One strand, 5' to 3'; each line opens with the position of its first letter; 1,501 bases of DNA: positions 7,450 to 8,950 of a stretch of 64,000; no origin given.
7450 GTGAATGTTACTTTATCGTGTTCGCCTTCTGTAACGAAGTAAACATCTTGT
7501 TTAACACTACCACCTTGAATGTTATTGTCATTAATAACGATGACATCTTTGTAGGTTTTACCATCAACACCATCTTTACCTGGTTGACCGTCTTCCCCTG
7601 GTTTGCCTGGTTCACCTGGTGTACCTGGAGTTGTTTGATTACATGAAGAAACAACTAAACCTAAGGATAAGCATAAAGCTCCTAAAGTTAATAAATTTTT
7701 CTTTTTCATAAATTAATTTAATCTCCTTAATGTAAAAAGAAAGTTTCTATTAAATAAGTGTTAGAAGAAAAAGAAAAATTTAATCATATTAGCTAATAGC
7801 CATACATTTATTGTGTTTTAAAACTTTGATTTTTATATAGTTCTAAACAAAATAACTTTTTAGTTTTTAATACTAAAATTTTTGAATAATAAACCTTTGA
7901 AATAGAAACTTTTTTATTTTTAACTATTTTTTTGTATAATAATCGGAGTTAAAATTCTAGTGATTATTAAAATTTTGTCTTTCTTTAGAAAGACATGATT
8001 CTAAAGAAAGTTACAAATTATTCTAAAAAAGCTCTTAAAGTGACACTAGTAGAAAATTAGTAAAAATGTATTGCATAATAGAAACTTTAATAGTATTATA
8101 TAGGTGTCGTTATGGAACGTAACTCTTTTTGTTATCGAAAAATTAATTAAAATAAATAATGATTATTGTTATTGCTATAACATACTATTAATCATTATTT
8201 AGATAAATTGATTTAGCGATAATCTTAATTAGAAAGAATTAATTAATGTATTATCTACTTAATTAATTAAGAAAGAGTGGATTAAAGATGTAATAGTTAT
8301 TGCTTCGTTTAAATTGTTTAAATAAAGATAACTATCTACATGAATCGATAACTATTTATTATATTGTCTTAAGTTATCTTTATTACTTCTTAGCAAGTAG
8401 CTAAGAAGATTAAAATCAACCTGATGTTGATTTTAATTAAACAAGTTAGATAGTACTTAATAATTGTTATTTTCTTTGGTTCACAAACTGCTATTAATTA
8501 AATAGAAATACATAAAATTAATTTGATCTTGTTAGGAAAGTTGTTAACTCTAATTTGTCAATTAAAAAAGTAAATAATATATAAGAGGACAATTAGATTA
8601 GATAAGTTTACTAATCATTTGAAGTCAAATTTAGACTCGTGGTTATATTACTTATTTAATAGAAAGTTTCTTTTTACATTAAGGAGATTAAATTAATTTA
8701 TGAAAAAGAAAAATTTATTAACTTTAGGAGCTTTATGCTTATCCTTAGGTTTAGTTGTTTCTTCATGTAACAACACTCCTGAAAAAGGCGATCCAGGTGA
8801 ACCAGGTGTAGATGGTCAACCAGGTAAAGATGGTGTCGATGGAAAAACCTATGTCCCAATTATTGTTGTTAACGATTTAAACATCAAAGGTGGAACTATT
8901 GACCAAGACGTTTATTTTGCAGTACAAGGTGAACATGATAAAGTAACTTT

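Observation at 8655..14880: A ~194-bp near-perfect inverted repeat brackets a 6-kb segment holding the B and C gene bodies, while only B has a recognisable promoter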

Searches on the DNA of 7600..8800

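Call 26: search_rna_families(source=window, start=7600, end=8800, threshold=evalue, max_evalue=1)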
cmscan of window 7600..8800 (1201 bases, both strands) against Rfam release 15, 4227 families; matches with E-value up to 1: 3.
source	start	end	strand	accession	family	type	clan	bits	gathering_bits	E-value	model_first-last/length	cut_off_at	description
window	8706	8766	+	RF00689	MIR390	Gene; miRNA;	-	25.7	77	0.012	1-121/121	no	MIR390 microRNA precursor family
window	7643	7703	-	RF00689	MIR390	Gene; miRNA;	-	25.7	77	0.012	1-121/121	no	MIR390 microRNA precursor family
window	8487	8517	+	RF02700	HtrA_thermometer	Cis-reg; thermoregulator;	-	20.4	52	0.63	1-46/46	no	HtrA 5' UTR thermometer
